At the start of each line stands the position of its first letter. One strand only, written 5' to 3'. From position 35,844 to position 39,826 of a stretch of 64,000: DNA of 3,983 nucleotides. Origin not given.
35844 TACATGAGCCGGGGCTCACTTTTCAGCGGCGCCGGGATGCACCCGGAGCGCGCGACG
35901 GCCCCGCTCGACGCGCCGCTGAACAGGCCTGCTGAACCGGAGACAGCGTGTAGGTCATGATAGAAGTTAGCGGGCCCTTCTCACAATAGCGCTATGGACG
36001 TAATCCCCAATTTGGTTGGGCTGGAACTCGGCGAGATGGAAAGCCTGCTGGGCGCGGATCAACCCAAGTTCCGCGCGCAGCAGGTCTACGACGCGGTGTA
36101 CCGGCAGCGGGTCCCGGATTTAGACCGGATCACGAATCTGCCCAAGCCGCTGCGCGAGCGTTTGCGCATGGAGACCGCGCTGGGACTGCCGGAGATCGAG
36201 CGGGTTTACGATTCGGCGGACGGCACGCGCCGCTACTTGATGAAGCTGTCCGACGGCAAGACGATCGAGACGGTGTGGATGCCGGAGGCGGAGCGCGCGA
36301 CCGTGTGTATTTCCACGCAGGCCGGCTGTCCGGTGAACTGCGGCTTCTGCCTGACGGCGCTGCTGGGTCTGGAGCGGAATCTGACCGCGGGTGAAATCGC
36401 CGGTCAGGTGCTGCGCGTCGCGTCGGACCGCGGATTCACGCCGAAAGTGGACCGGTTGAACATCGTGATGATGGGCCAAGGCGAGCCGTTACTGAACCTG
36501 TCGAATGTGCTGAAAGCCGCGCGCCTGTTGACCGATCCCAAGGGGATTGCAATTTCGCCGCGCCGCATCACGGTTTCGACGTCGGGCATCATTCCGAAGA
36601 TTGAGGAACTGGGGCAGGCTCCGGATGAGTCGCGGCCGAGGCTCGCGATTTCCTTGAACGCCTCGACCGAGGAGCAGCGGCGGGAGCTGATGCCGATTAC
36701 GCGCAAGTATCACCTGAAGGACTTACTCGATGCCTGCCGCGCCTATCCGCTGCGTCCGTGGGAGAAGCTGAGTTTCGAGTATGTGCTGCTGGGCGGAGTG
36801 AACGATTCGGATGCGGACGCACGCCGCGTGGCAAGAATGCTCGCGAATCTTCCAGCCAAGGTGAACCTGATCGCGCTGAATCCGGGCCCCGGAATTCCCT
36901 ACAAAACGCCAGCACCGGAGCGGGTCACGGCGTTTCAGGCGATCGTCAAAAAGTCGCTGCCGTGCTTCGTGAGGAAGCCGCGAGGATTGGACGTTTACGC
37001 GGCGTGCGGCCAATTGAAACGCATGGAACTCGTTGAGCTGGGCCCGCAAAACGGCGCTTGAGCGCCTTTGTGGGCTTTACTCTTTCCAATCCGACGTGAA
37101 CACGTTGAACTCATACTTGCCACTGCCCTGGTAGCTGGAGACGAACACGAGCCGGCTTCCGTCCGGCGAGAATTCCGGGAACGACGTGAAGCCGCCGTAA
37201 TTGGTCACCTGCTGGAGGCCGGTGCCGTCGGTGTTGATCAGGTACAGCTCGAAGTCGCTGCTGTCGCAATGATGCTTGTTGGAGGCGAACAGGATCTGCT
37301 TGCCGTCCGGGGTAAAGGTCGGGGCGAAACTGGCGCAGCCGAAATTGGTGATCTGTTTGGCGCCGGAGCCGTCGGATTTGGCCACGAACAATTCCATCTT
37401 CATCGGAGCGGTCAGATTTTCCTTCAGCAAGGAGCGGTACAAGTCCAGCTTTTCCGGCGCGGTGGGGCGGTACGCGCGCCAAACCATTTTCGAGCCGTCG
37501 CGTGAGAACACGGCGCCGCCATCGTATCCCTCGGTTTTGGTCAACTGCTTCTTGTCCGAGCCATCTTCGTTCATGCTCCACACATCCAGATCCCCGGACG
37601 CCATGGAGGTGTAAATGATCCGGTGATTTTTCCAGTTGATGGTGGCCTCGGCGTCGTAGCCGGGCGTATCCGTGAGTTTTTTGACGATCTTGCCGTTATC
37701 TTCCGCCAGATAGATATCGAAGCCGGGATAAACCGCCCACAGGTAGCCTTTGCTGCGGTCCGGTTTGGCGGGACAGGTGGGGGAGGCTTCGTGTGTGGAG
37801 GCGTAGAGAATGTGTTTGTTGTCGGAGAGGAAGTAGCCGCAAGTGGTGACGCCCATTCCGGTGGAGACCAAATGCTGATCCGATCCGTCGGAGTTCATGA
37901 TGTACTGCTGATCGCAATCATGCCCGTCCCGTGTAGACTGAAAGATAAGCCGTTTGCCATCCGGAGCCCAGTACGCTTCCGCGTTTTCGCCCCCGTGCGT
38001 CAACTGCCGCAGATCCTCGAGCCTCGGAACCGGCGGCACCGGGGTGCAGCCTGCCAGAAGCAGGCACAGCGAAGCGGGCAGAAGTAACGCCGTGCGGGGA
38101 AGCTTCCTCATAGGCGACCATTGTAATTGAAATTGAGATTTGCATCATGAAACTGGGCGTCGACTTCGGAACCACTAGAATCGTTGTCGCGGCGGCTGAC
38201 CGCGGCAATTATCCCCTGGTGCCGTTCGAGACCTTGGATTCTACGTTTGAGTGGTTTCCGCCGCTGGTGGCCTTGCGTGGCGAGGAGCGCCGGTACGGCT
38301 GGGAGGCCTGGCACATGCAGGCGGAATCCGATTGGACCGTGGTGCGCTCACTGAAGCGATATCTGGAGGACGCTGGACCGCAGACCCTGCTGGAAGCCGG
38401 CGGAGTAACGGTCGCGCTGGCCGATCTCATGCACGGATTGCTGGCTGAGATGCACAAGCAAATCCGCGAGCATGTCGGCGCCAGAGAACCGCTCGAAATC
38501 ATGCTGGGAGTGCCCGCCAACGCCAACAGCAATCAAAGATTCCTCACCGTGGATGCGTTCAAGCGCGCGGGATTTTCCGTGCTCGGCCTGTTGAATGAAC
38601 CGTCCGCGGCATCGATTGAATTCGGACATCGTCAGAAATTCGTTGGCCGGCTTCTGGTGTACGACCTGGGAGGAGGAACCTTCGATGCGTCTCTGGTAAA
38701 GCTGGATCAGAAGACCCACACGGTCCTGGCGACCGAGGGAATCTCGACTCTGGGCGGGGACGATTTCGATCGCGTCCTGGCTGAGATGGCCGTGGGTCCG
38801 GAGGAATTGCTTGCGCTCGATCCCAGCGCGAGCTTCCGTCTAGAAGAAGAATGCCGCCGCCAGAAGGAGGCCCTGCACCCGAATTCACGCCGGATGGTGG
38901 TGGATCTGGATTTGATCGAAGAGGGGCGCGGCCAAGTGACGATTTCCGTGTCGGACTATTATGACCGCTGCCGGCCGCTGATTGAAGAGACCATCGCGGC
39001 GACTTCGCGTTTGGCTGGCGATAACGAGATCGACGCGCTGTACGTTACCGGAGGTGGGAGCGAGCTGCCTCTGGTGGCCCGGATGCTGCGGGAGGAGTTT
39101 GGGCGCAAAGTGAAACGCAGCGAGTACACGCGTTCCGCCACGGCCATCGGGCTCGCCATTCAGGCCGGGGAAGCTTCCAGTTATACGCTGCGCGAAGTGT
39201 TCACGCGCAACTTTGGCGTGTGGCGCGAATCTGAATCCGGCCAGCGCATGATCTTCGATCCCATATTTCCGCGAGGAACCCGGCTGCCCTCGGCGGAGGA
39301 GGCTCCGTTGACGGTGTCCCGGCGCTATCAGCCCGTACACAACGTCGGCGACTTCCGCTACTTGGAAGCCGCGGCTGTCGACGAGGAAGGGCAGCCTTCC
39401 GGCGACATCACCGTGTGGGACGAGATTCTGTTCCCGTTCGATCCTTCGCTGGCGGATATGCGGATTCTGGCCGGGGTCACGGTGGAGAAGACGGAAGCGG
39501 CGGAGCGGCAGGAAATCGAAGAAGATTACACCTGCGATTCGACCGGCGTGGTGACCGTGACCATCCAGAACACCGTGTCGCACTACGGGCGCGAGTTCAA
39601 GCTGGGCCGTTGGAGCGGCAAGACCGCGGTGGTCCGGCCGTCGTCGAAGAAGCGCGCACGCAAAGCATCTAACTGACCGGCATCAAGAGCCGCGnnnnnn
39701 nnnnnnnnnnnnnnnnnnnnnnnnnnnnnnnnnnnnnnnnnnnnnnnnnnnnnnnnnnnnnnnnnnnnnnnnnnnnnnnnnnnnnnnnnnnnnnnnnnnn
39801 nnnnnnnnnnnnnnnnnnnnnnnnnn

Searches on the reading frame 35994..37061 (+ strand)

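Call 76: search_protein_families(library=pfam, proteins=[window:35994-37061:+], max_evalue=0.00001)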
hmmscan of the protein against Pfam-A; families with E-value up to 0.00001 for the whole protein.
window:35994-37061:+ (355 aa): 2 families
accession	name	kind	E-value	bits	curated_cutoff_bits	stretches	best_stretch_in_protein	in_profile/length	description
PF04055.27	Radical_SAM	-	3.7e-14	53.7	29.5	1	106-274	1-159/166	Radical SAM superfamily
PF21016.3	RlmN_N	-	4e-09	36.5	24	1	6-59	2-56/60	Ribosomal RNA large subunit methyltransferase N-terminal domain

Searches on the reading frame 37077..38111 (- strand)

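Call 77: search_protein_families(library=pfam, proteins=[window:37077-38111:-], max_evalue=0.00001)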
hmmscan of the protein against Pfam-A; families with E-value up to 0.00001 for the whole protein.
window:37077-38111:- (344 aa): 3 families
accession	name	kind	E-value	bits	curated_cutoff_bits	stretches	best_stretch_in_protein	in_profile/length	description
PF07676.18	PD40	-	2.5e-36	123.3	20.9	2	252-290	2-37/38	WD40-like Beta Propeller Repeat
PF14583.12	Pectate_lyase22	-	9.1e-08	31.7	30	0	283-332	212-263/386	Oligogalacturonate lyase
PF00930.27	DPPIV_N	-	2.7e-07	30.1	22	0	45-219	188-353/354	Dipeptidyl peptidase IV (DPP IV) N-terminal region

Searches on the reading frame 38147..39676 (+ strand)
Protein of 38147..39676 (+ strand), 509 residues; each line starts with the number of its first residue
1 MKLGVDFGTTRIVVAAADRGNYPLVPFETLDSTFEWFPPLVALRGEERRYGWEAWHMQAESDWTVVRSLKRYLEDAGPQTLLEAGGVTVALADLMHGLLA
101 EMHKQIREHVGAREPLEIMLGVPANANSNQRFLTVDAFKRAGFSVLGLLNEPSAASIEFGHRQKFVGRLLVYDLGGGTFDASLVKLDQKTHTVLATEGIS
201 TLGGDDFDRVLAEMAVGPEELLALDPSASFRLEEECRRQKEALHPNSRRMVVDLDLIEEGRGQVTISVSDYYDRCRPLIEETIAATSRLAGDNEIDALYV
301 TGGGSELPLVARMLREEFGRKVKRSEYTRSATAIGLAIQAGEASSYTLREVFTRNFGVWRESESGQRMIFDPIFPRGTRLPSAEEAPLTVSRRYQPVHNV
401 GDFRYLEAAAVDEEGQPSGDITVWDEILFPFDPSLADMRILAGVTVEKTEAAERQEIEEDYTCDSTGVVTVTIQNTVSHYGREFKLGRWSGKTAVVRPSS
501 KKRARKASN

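Call 77: search_protein_families(library=pfam, proteins=[window:38147-39676:+], max_evalue=0.00001)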
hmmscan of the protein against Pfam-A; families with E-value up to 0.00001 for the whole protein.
window:38147-39676:+ (509 aa): 2 families
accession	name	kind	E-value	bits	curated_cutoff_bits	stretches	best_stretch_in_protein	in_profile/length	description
PF00012.26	HSP70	-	7.1e-36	124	20.6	1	95-341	114-373/599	Hsp70 protein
PF06723.19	MreB_Mbl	-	2.2e-08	33.8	27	0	92-209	71-182/327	MreB/Mbl protein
